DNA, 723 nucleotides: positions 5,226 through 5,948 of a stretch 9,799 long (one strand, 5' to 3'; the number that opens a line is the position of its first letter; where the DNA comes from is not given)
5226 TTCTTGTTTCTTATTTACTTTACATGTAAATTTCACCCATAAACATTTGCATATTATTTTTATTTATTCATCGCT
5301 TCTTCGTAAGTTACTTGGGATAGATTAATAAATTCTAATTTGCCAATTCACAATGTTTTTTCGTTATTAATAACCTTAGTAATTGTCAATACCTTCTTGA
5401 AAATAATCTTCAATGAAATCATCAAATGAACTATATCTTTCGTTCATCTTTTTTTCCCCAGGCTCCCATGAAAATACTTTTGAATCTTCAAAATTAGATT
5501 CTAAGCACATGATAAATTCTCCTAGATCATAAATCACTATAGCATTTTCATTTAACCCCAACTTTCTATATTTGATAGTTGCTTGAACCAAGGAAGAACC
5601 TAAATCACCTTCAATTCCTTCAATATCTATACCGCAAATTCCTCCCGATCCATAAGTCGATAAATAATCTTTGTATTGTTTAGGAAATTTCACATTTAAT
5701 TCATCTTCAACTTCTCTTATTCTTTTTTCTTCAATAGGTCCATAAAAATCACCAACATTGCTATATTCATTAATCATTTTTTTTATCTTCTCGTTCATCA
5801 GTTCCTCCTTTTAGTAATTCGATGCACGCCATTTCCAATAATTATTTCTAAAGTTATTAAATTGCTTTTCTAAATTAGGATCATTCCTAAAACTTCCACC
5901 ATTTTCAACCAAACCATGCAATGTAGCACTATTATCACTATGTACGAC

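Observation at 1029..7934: One complete toxin gene plus two start-less orphan toxin/immunity cassettes that share its constant region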

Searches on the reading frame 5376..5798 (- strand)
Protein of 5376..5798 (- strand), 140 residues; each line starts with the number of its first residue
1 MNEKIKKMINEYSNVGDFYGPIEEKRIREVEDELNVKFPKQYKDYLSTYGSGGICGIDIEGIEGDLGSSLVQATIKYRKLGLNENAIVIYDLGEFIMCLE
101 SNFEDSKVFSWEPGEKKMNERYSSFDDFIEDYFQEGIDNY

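Call 5: search_protein_families(library=pfam, max_evalue=0.01, proteins=[window:5376-5798:-])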
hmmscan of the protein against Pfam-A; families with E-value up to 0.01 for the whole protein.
window:5376-5798:- (140 aa): 3 families
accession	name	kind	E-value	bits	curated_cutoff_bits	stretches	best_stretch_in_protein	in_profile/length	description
PF14567.11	SUKH_5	-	5.8e-29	101.1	27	1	2-134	2-142/142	SMI1-KNR4 cell-wall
PF09346.15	SMI1_KNR4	-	1.2e-14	55.4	25.4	1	21-130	1-124/125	SMI1 / KNR4 family (SUKH-1)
PF14568.11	SUKH_6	-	5.2e-14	53.2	27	1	24-129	1-119/119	SMI1-KNR4 cell-wall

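Call 8: search_protein_families(library=ncbifam, max_evalue=0.01, proteins=[window:5376-5798:-])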
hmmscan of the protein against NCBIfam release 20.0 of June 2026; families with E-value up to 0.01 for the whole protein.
window:5376-5798:- (140 aa): 0 families
